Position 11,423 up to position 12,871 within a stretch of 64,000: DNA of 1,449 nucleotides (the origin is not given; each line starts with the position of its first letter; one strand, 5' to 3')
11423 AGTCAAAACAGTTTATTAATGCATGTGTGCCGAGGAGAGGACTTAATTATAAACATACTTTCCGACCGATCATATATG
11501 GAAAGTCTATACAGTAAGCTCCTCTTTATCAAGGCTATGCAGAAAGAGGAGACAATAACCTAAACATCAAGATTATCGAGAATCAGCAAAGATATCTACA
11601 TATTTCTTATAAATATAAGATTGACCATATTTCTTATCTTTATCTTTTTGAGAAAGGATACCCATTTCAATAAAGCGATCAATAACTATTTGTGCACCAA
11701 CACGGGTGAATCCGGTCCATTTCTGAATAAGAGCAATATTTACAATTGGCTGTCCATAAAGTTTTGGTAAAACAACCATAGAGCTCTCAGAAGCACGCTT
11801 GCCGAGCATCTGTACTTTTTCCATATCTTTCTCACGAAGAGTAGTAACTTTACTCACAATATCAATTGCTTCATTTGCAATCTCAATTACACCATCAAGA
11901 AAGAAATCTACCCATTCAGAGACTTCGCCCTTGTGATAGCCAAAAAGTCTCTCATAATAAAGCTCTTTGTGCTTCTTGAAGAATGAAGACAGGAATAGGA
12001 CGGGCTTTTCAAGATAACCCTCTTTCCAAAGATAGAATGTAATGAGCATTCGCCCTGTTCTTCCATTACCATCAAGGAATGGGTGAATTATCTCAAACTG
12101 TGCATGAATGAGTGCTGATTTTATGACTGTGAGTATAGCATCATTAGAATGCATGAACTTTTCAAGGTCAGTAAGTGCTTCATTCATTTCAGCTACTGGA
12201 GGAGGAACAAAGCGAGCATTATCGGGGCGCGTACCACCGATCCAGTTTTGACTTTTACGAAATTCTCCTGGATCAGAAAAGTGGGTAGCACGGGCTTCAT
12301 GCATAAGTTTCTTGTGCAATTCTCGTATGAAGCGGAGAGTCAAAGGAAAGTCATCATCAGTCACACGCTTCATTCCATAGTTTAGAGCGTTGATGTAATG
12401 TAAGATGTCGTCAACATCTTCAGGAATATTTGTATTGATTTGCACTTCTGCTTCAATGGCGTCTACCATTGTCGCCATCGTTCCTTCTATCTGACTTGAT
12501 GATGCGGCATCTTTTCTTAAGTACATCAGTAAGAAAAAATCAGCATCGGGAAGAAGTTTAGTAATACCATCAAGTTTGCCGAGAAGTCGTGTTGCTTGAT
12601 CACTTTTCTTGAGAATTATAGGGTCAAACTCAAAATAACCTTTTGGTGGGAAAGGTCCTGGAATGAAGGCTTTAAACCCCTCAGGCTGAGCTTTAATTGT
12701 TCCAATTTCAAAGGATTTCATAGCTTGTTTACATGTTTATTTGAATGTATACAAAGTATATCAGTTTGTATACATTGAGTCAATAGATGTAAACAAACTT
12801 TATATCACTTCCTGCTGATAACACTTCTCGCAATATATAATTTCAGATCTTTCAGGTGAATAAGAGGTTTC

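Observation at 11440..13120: fic gene cassette bracketed by 112-bp direct repeats, beside a truncated paralog of the neighbouring Cys-rich gene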

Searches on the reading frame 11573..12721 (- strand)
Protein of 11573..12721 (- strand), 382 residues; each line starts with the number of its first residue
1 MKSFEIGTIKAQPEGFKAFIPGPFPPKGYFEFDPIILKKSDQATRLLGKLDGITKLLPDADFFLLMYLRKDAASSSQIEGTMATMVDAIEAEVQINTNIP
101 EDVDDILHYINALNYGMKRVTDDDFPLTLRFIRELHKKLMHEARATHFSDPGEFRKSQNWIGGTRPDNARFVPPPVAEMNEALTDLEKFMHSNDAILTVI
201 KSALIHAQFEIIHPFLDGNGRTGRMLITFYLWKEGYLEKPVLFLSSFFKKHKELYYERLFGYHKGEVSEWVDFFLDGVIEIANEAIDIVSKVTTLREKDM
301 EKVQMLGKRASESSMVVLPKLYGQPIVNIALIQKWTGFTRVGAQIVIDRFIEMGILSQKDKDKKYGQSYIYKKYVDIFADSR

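Call 11: search_protein_families(library=pfam, proteins=[window:11573-12721:-], max_evalue=0.01)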
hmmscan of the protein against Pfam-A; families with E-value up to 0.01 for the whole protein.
window:11573-12721:- (382 aa): 2 families
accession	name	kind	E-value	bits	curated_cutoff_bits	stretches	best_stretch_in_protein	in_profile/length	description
PF13784.11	Fic_N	-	3.5e-20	72.2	26.7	1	38-117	2-81/82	Fic/DOC family N-terminal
PF02661.23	Fic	-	1.2e-19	71.4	24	1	126-231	1-93/93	Fic/DOC family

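Call 14: find_encoding_contigs(protein=window:11573-12721:-, flank=10000, max_places=10)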
Protein window:11573-12721:- (382 aa): 1 contig read that carries it; 1 place shown.
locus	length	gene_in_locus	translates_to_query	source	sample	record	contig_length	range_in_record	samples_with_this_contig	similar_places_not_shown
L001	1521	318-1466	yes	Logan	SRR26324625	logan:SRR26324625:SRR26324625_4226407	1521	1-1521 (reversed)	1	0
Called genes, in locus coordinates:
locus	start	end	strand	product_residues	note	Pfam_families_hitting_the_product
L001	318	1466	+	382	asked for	PF13784:Fic_N, PF02661:Fic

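Call 29: find_homologous_proteins(query=window:11573-12721:-, max_evalue=1e-50)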
Query window:11573-12721:- (382 aa): 7983 proteins with E <= 1e-50 among 8000 candidates; the best 120 are listed.
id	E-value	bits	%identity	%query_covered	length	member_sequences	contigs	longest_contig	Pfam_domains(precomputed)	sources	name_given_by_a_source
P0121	1.1e-255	865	100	100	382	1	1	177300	PF13784.12,PF02661.24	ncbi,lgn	ncbi:MAG: Fic/DOC family N-terminal domain-containing protein [Patescibacteria group bacterium]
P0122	3.9e-242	821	95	100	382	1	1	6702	PF13784.12,PF02661.24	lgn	-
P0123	3.3e-227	772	87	100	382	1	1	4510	PF13784.12,PF02661.24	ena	-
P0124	1.4e-218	743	84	99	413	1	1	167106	PF13784.12,PF02661.24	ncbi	-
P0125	3.6e-216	735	83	99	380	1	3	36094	PF13784.12,PF02661.24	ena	-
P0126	3.0e-213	726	81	100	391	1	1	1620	PF13784.12,PF02661.24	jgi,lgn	-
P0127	3.8e-213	725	82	99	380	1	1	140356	PF13784.12,PF02661.24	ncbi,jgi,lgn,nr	ncbi:MAG TPA: Fic family protein [Candidatus Paceibacterota bacterium]|nr:Fic family protein [Candid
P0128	5.3e-213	725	83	99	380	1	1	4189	PF13784.12,PF02661.24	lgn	-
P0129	1.1e-212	724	83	99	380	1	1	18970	PF13784.12,PF02661.24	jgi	-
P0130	1.1e-212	724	82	99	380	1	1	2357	PF13784.12,PF02661.24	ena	-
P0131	4.4e-212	722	83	99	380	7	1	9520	PF13784.12,PF02661.24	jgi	jgi:Fic family protein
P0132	4.4e-212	722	83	99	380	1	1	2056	PF13784.12,PF02661.24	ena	-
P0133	7.1e-212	721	82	99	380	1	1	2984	PF13784.12,PF02661.24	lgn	-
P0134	7.1e-212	721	82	99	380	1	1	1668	PF13784.12,PF02661.24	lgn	-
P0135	8.1e-212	721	83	99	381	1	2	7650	PF13784.12,PF02661.24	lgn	-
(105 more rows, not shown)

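Call 30: find_encoding_contigs(protein=P0122, flank=6000, max_places=4)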
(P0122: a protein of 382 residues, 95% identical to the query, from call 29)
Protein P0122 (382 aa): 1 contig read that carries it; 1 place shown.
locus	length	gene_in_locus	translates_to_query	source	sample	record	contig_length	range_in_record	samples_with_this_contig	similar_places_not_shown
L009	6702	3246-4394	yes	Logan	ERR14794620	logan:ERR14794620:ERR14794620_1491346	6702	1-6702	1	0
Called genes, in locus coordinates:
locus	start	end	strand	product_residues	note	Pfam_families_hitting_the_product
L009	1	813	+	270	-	?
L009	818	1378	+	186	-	PF18728:HEPN_AbiV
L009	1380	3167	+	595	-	PF01420:Methylase_S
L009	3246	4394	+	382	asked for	PF13784:Fic_N, PF02661:Fic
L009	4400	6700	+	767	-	?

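Call 31: find_encoding_contigs(protein=P0123, flank=6000, max_places=4)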
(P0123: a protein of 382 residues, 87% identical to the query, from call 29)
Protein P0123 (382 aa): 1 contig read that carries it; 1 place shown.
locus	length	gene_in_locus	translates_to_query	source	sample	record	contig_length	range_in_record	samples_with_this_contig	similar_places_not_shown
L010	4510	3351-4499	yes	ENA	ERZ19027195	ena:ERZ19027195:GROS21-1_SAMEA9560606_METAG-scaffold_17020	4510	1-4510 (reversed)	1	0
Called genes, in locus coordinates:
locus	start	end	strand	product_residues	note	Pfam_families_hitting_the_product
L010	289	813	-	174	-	PF02600:DsbB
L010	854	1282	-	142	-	-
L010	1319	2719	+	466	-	-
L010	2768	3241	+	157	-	-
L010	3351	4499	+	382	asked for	PF13784:Fic_N, PF02661:Fic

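Call 32: find_encoding_contigs(protein=P0124, flank=6000, max_places=4)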
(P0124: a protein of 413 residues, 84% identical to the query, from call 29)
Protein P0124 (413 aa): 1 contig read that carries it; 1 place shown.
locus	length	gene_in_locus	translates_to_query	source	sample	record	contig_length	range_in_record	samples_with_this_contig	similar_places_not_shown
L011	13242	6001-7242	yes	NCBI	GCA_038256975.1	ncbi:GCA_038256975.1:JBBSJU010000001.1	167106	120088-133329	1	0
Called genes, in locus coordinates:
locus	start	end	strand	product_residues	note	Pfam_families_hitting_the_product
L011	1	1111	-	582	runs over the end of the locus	PF07973:tRNA_SAD, PF00587:tRNA-synt_2b, PF03129:HGTP_anticodon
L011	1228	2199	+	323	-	PF01435:Peptidase_M48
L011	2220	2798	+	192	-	PF04011:LemA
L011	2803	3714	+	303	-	-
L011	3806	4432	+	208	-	PF02535:Zip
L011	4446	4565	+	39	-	-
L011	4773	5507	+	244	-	PF01909:NTP_transf_2 (weak), PF18765:Polbeta (weak)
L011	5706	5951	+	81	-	PF07866:DUF1653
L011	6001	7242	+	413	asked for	PF13784:Fic_N, PF02661:Fic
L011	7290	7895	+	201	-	-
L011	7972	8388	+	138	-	-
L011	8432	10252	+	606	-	PF00009:GTP_EFTU, PF01926:MMR_HSR1, PF03144:GTP_EFTU_D2, PF22042:EF-G_D2, PF00679:EFG_C, PF21018:BipA_C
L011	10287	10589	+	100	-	-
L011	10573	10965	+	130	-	-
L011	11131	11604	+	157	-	PF02643:DUF192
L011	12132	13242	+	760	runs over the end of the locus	PF12895:ANAPC3 (faint), PF13181:TPR_8 (faint), PF13428:TPR_14 (faint), PF14559:TPR_19 (faint), PF13432:TPR_16 (faint), PF25063:ARM_TT21_C (weak)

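Call 35: find_related_loci(query=window:11573-12721:-, collection=genome_contigs, flank=4000)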
Query window:11573-12721:- (382 aa) in genome_contigs; peptide patterns used: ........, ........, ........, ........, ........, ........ (x = any residue, [..] = any of these).
180 stretches matched a pattern; 143 encode a relative of the query (tblastn E <= 1e-3); the best 80 are kept; 80 distinct loci.
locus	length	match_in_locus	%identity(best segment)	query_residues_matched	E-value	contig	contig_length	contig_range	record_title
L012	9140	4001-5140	84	5-381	0e+0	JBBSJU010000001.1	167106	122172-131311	MAG: Candidatus Paceibacteria bacterium isolate LS4_metabat2.077 LS4_metabat2.077_K_613574_L_167106_cov_10.9977, whole g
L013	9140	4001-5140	83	1-380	0e+0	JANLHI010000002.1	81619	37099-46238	MAG: Patescibacteria group bacterium isolate P6-13 k99_227320, whole genome shotgun sequence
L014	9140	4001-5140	82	1-380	0e+0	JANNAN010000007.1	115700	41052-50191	MAG: Candidatus Taylorbacteria bacterium isolate OTE_78_metabat_459 OTE_78_k141_2788354, whole genome shotgun sequence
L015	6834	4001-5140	82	1-380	0e+0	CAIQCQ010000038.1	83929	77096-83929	uncultured bacterium isolate Umea_bin-06831 genome assembly, contig: bin-06831:38/38, whole genome shotgun sequence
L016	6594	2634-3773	83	1-380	0e+0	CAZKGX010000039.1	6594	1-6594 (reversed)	MAG TPA_asm: uncultured Candidatus Saccharibacteria bacterium isolate SRP278252_co1_746 genome assembly, contig: NODE_22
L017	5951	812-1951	81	1-380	0e+0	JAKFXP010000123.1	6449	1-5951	MAG: Parcubacteria group bacterium isolate ND3_Bin_29 ND3_0002631, whole genome shotgun sequence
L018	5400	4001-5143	81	1-381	0e+0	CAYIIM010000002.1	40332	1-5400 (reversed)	MAG TPA_asm: uncultured Candidatus Saccharibacteria bacterium isolate ERP119705_co24_121 genome assembly, contig: NODE_8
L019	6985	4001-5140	81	1-380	0e+0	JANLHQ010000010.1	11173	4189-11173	MAG: Candidatus Azambacteria bacterium isolate P6-21 k99_119912, whole genome shotgun sequence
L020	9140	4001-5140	81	1-380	0e+0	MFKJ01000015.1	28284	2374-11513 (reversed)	MAG: Candidatus Jorgensenbacteria bacterium RIFCSPHIGHO2_02_FULL_45_20 rifcsphigho2_02_scaffold_2725, whole genome shotg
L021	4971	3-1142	81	5-382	0e+0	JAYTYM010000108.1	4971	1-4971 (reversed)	MAG: bacterium isolate GFS_6115 GFS_6115_107, whole genome shotgun sequence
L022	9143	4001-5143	81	1-381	0e+0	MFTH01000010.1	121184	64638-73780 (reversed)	MAG: Candidatus Nomurabacteria bacterium RIFCSPHIGHO2_01_FULL_37_25 rifcsphigho2_01_scaffold_476, whole genome shotgun s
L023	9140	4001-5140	81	1-380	0e+0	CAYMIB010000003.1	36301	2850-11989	MAG TPA_asm: uncultured Candidatus Saccharibacteria bacterium isolate ERP113451_co3_83 genome assembly, contig: NODE_780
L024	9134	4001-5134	80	3-380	0e+0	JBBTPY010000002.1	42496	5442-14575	MAG: Patescibacteria group bacterium isolate H52-bin120_1 H52_bin120_1_000000000002, whole genome shotgun sequence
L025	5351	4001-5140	79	1-380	0e+0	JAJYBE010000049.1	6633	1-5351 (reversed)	MAG: bacterium isolate BP8.bin61 NODE_21638_length_6633_cov_1.448202, whole genome shotgun sequence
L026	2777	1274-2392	83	6-378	0e+0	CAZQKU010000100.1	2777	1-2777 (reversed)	MAG TPA_asm: uncultured Candidatus Saccharibacteria bacterium isolate binchicken_co3_590 genome assembly, contig: NODE_1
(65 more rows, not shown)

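Call 54: search_solved_structures(query=window:11573-12721:-, max_evalue=0.00001, show_alignments=1)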
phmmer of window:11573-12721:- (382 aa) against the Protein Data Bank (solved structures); distinct sequences matched with E-value up to 0.00001: 27.
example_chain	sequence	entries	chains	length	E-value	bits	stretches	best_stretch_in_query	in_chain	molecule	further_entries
7cb8_A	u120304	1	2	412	2.7e-27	99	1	65-372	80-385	Fic-domain containing protein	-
9tch_A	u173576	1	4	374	9e-26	94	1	36-377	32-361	Protein adenylyltransferase SoFic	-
9vjc_A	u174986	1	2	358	2.3e-25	92.6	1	36-360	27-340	Protein adenylyltransferase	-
9tcl_B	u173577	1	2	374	2.8e-25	92.3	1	43-377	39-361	Protein adenylyltransferase SoFic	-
9tc4_A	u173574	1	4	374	1e-24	90.5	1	36-377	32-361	Protein adenylyltransferase SoFic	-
3eqx_A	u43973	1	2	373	1.1e-24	90.5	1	36-377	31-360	FIC DOMAIN CONTAINING TRANSCRIPTIONAL REGULATOR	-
3zcn_A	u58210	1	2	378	1.1e-24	90.4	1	36-377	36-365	ADENOSINE MONOPHOSPHATE-PROTEIN TRANSFERASE SOFIC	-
3zec_A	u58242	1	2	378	2.6e-24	89.1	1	37-377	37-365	ADENOSINE MONOPHOSPHATE-PROTEIN TRANSFERASE SOFIC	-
9tb0_A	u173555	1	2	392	2.7e-24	89.1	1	36-377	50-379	Protein adenylyltransferase SoFic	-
7xux_A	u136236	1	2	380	2e-14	56.7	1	71-298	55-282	Fido domain-containing protein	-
8cil_A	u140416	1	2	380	5.5e-10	42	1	46-302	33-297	Fic family protein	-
6i7j_A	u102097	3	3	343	6.2e-10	41.9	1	97-274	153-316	Adenosine monophosphate-protein transferase FICD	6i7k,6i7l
6zmd_B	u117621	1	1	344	7.1e-10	41.7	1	104-274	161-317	Protein adenylyltransferase FICD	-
6i7h_A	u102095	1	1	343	8e-10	41.5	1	101-274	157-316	Adenosine monophosphate-protein transferase FICD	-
6i7g_A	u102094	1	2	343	9.4e-10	41.3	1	104-274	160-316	Adenosine monophosphate-protein transferase FICD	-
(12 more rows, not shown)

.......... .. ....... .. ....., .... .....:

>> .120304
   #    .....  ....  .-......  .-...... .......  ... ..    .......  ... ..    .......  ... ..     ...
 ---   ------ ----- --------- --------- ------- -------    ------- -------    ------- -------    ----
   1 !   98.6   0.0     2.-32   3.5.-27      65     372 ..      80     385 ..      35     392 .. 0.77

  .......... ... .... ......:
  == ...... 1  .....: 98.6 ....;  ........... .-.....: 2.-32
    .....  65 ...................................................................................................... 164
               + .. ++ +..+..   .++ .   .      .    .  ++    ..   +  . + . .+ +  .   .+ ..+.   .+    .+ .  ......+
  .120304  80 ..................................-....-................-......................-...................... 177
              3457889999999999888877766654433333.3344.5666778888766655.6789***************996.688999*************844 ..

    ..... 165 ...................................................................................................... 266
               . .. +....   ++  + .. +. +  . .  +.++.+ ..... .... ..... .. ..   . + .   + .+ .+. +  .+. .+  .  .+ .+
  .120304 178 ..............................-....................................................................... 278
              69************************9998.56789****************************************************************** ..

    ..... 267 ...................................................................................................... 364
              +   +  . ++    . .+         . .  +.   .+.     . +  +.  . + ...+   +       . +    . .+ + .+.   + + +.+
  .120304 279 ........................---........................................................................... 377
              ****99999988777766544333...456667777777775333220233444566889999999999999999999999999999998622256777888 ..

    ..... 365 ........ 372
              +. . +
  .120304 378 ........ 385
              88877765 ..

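Call 57: search_protein_families(library=ncbifam, proteins=[window:11573-12721:-], max_evalue=0.01)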
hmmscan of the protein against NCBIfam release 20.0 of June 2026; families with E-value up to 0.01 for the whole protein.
window:11573-12721:- (382 aa): 6 families
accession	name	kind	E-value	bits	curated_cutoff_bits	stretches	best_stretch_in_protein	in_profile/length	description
NF046030.1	ProtAdlyltaseSoFic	equivalog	1.1e-39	136.5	550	1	25-378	14-355/361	protein adenylyltransferase Fic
TIGR02613.1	mob_myst_B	hypoth_equivalog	7.9e-07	29.1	124.4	1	127-235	49-145/186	mobile mystery protein B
NF041381.1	XopAC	subfamily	3.4e-05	22.7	450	1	126-235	303-415/451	XopAC/AvrAC family type III secretion system effector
NF043028.1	T4SS_AnkX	equivalog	0.00016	20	1400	0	121-158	62-99/938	Dot/Icm T4SS effector AnkN/AnkX/LegA8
NF040876.1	RHE_PE00001_fam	equivalog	0.003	16.8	250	1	178-348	191-352/371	RHE_PE00001 family protein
NF046029.1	ProtAdlyltaseNmFic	equivalog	0.005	16.6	230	0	175-231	64-115/177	protein adenylyltransferase Fic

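Call 58: search_protein_families(library=padloc, proteins=[window:11573-12721:-], max_evalue=0.01)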
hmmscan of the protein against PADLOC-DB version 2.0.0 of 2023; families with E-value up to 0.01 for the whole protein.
window:11573-12721:- (382 aa): 8 families
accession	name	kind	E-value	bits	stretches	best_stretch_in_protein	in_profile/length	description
PDLC03963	SoFic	-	1.6e-108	361.3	1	15-379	5-359/361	-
PDLC04966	PDC-S24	-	9.8e-20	68.9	1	124-260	229-366/497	-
PDLC04840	PDC-S04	-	1.7e-19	68.4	1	72-234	16-177/227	-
PDLC04837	PDC-S04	-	7.9e-18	62.6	1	100-227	58-179/234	-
PDLC04836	PDC-S04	-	8.6e-18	62.4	1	75-270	33-219/244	-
PDLC04839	PDC-S04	-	3.4e-12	44.5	1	123-236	55-164/205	-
PDLC04838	PDC-S04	-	1.2e-06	26.4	1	152-236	84-167/209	-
PDLC04842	PDC-S04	-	0.004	14.9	1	178-232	82-131/202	-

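Call 71: search_dna_similar(query=window:11573-12721:-, collection=plasmids, mode=protein, max_rows=12)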
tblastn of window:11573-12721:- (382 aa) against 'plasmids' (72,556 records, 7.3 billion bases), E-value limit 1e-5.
Records with a match: 1083; places in all: 1159; records where one place covers at least 80% of the query: 466.
Best place of each record, by identity: <60% 1083.
By first word of the organism name: Salmonella 161; Pseudomonas 113; Listeria 100; Helicobacter 76; Sinorhizobium 62; Phaeobacter 58; Agrobacterium 50; Rhizobium 42; Acetobacter 14; Bradyrhizobium 14; and 160 more.
By predicted mobility (MOB-suite, as given by PLSDB): non-mobilizable 510; conjugative 370; mobilizable 203.
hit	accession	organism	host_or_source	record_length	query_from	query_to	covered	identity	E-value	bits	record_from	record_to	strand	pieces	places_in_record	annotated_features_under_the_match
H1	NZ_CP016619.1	Microvirga ossetica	Vicia alpestris,cell culture,nodules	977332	12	378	96%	41.8%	2e-90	304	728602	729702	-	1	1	Fic family protein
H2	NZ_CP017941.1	Phyllobacterium zundukense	Oxytropis triphylla,cell culture,root ...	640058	7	380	98%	40.7%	4e-91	306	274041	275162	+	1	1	Fic family protein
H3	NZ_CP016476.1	Picosynechococcus sp. PCC 7003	cell culture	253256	7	381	98%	40.4%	5e-86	291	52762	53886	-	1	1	Fic family protein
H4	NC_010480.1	Picosynechococcus sp. PCC 7002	-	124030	7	381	98%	40.4%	9e-86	291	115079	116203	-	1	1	Fic family protein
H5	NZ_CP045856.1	Agrobacterium sp. MA01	cell culture,Microcystis culture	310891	11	380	97%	40.6%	4e-84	286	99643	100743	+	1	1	Fic family protein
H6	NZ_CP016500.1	Agrobacterium sp. RAC06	Microbial isolate,Algal phycosphere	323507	11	380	97%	40.6%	4e-84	286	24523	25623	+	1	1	Fic family protein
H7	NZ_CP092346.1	Rhizobium gallicum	Phaseolus vulgaris,Cell culture,nodule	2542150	36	380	90%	41.8%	2e-80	275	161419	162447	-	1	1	none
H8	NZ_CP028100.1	Synechocystis sp. IPPAS B-1465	axenic culture,Synechocystis sp. GT-L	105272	7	380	98%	38.4%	4e-77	266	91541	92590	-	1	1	Fic family protein | restriction endonuclease subunit S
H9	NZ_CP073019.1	Synechocystis sp. PCC 6803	cell culture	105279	7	380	98%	38.4%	4e-77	266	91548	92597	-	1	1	Fic family protein | restriction endonuclease subunit S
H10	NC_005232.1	Synechocystis sp. PCC 6803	-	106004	7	380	98%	38.4%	4e-77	266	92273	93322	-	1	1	Fic family protein | restriction endonuclease subunit S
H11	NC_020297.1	Synechocystis sp. PCC 6803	-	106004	7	380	98%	38.4%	4e-77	266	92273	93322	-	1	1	Fic family protein | restriction endonuclease subunit S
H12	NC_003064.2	Agrobacterium fabrum str. C58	-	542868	36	381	91%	41.4%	6e-75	259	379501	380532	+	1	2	Fic family protein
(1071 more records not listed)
